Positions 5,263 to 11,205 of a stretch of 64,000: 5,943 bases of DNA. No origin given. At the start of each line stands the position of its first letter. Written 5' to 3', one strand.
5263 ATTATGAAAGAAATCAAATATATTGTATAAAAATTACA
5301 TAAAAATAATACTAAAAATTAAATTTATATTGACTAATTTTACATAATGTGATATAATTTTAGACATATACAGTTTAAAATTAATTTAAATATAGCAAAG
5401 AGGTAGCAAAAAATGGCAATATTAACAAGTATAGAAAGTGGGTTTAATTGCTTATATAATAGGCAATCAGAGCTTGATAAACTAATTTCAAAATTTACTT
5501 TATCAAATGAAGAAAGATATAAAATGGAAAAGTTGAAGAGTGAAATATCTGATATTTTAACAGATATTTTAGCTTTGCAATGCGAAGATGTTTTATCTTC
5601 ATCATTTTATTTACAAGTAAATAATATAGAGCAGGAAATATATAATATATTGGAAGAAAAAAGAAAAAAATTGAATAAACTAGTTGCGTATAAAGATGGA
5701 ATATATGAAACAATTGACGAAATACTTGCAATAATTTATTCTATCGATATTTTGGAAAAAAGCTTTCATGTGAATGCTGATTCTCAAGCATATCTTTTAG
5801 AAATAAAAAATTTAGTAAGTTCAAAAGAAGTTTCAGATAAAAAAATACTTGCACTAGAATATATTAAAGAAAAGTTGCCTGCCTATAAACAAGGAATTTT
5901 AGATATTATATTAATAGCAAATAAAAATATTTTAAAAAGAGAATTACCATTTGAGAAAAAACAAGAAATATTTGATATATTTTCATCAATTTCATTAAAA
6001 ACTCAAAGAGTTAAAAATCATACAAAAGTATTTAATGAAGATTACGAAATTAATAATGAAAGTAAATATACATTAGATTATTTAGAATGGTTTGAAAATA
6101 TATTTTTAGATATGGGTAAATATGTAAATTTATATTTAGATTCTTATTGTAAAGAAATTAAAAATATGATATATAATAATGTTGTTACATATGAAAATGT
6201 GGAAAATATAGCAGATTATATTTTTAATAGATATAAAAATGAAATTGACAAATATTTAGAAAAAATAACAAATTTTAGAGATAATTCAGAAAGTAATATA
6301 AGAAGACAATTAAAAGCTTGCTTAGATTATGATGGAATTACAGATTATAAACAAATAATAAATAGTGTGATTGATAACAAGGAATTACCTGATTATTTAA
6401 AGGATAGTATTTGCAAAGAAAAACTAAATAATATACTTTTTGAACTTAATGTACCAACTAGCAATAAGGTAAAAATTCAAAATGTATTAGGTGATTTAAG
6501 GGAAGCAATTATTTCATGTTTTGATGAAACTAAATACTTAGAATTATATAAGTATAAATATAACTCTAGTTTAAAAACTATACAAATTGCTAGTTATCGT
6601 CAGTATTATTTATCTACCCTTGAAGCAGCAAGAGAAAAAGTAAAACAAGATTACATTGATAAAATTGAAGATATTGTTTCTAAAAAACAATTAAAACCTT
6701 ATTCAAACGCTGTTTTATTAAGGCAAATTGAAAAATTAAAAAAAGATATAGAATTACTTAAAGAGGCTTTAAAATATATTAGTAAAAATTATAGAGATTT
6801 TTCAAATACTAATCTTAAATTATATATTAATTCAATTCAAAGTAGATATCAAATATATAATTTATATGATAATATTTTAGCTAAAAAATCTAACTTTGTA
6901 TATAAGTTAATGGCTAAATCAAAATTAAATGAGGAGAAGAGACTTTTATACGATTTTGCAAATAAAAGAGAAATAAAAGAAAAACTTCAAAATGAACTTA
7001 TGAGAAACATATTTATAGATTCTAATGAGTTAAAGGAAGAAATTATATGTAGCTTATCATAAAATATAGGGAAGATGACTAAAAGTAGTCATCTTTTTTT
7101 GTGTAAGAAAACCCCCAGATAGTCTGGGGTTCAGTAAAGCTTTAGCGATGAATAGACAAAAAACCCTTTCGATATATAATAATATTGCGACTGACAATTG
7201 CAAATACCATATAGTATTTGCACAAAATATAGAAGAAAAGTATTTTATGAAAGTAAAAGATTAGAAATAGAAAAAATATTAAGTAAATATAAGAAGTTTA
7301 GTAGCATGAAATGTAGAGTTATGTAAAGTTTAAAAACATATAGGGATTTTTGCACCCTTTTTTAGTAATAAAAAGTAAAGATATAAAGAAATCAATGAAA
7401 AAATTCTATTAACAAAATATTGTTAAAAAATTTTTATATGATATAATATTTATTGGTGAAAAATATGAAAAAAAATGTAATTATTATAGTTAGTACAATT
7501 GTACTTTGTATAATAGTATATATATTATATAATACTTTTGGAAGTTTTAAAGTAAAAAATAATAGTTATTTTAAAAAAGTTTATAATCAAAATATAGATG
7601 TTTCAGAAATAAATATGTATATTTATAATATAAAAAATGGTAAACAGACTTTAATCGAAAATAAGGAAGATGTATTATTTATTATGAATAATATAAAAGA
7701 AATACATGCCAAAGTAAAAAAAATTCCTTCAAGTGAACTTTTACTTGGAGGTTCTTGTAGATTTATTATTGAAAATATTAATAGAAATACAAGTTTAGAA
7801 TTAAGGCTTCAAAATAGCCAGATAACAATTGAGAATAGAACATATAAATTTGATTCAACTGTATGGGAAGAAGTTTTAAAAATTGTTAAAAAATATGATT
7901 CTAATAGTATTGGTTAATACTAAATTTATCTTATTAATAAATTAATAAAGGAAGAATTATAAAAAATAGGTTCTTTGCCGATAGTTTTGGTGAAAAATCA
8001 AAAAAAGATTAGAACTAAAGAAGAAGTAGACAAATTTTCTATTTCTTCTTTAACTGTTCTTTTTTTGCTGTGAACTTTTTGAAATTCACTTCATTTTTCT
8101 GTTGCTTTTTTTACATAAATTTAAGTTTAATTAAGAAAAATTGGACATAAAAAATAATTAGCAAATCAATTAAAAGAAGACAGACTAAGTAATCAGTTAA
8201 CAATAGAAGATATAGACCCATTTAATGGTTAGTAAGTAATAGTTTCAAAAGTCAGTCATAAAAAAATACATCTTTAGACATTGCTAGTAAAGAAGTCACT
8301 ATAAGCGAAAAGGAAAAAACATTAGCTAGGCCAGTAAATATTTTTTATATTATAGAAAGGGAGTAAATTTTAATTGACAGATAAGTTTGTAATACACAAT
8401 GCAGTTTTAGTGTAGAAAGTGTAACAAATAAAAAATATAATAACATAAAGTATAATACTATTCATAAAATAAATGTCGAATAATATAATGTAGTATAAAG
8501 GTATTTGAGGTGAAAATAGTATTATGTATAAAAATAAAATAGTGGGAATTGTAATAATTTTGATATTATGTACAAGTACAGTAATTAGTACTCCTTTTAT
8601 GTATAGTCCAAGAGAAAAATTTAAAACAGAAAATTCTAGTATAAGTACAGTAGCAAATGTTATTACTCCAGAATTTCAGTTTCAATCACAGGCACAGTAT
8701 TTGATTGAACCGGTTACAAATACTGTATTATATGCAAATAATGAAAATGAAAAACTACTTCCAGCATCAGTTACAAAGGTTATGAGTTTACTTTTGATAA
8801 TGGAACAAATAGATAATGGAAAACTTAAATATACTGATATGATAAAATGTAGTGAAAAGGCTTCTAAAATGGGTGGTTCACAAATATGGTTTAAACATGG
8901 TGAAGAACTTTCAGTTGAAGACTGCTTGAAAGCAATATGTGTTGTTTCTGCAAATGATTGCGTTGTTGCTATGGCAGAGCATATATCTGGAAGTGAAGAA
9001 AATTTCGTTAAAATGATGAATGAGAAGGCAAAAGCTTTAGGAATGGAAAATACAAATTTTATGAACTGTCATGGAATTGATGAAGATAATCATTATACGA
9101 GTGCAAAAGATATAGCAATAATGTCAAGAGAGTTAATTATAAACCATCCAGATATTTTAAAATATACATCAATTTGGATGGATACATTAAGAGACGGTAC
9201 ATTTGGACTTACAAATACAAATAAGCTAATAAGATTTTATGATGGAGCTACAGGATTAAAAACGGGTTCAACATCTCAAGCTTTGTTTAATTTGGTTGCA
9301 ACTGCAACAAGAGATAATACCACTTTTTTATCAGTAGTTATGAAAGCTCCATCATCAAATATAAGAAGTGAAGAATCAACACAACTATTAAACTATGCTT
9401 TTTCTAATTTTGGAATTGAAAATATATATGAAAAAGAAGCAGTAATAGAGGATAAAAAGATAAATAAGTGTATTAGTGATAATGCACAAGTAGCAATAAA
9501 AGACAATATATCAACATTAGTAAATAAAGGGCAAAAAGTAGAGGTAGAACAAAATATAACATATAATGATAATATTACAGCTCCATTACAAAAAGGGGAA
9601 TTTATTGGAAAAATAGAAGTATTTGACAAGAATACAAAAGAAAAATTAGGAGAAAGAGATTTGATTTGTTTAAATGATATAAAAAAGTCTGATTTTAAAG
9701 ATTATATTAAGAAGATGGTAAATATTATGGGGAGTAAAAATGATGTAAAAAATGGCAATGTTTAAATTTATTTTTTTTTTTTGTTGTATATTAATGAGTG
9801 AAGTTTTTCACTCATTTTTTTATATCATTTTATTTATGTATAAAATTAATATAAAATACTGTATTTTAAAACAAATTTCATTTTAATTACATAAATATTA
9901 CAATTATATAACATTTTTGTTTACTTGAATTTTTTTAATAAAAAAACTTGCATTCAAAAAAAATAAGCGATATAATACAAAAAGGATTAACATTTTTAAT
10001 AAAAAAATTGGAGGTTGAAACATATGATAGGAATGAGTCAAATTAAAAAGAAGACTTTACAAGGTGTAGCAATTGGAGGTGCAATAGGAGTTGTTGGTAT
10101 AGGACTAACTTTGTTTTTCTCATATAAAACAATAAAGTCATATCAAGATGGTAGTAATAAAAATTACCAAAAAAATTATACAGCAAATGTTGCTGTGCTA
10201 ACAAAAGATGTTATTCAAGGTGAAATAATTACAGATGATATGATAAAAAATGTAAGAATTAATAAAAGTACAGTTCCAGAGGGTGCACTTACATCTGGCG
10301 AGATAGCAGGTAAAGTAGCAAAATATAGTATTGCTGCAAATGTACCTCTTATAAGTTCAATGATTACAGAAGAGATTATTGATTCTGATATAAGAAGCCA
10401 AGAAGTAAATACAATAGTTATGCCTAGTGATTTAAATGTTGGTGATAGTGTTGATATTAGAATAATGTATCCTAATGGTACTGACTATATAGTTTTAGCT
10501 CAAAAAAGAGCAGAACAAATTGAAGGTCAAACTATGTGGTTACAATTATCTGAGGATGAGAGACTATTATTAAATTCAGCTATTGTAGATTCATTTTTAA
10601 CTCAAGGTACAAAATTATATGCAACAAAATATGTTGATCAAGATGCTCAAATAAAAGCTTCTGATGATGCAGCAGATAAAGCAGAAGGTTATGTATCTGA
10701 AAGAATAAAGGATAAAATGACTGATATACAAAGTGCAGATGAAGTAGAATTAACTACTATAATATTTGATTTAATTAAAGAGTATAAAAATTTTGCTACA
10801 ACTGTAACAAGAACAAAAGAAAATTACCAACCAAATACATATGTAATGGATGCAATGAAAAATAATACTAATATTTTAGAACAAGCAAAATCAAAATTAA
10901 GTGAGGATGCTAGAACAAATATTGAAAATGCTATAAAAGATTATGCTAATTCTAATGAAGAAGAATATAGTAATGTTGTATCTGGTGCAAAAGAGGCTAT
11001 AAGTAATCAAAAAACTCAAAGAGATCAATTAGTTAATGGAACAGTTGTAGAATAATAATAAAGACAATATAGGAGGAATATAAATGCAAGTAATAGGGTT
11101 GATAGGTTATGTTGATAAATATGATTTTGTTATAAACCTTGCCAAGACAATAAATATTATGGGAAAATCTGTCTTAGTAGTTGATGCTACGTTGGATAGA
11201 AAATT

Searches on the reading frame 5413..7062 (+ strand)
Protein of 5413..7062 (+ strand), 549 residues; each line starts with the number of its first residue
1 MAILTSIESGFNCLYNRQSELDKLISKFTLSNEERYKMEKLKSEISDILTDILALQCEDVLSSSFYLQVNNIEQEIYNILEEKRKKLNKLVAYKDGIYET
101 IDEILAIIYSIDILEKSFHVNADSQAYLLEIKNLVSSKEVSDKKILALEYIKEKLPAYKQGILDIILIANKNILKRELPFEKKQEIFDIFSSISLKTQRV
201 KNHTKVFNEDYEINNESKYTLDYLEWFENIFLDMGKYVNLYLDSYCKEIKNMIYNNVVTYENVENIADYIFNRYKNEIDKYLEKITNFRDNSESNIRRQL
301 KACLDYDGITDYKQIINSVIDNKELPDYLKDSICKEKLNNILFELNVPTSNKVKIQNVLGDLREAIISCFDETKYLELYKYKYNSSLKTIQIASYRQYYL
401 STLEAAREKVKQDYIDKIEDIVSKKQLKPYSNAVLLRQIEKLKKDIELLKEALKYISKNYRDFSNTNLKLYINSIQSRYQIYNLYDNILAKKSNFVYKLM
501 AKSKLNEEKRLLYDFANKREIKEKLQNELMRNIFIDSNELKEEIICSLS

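Call 54: search_protein_families(library=pfam, proteins=[window:5413-7062:+], max_evalue=0.001)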
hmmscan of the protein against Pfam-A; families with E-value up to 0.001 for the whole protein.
window:5413-7062:+ (549 aa): 1 family
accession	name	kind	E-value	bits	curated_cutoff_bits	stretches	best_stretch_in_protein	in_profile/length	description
PF08766.16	DEK_C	-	0.00052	20.3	24.8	1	274-322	6-52/54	DEK C terminal domain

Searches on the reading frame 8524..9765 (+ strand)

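Call 54: search_protein_families(library=pfam, proteins=[window:8524-9765:+], max_evalue=0.001)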
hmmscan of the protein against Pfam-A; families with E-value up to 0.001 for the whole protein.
window:8524-9765:+ (413 aa): 3 families
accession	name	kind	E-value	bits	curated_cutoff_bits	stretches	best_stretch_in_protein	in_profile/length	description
PF00768.25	Peptidase_S11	-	4.7e-68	229.7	27.6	1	52-276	9-238/239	D-alanyl-D-alanine carboxypeptidase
PF07943.18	PBP5_C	-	4.4e-13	49.6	21.2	1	300-388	5-91/91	Penicillin-binding protein 5, C-terminal domain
PF13354.11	Beta-lactamase2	-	8.3e-13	48.6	22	1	70-205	13-147/214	Beta-lactamase enzyme family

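Call 97: search_protein_families(library=ncbifam, proteins=[window:8524-9765:+], max_evalue=0.00001)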
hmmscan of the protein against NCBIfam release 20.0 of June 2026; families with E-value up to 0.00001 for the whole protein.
window:8524-9765:+ (413 aa): 7 families
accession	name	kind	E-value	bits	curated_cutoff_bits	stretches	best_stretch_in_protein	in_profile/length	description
NF008489.0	PRK11397.1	equivalog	3.4e-52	177.5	610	1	52-396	34-386/389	serine-type D-Ala-D-Ala carboxypeptidase DacD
NF007445.0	PRK10001.1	equivalog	1e-49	169.4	765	1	52-397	36-385/400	serine-type D-Ala-D-Ala carboxypeptidase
NF008059.0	PRK10793.1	equivalog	6.3e-49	166.8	694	1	46-399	37-398/403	D-alanyl-D-alanine carboxypeptidase DacA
NF038273.1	strep_PBP3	exception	1.3e-46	159.4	490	1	42-372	15-371/407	D-alanyl-D-alanine carboxypeptidase PBP3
NF038258.2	PBP4_Staph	exception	5.4e-42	143.9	500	1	22-304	11-314/366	penicillin-binding protein PBP4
NF008668.0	PRK11669.1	equivalog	1.1e-21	77.3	294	1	35-275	23-263/316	D-alanyl-D-alanine endopeptidase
NF000471.1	vanY_of_D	exception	2.6e-17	63.1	625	1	35-286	81-345/354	transpeptidase-like D-Ala-D-Ala carboxypeptidase VanY-D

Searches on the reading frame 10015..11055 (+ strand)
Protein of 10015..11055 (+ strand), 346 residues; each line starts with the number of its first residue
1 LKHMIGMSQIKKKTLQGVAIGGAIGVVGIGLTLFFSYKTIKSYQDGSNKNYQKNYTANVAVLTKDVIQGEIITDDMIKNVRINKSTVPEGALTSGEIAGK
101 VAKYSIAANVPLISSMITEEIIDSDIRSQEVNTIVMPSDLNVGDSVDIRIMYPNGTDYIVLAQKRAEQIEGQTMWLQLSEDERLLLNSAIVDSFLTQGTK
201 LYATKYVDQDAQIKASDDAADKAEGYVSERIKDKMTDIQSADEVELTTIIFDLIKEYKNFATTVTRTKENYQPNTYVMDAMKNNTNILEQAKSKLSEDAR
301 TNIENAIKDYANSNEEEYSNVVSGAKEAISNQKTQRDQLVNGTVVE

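Call 54: search_protein_families(library=pfam, proteins=[window:10015-11055:+], max_evalue=0.001)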
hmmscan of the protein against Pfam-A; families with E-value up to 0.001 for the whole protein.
window:10015-11055:+ (346 aa): 2 families
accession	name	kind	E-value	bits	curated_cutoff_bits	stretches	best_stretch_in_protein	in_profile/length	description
PF08666.17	SAF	-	8.3e-08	33.1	21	1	58-117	2-62/63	SAF domain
PF13144.11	ChapFlgA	-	2.5e-06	28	23.8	1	58-121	2-64/122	Chaperone for flagella basal body P-ring formation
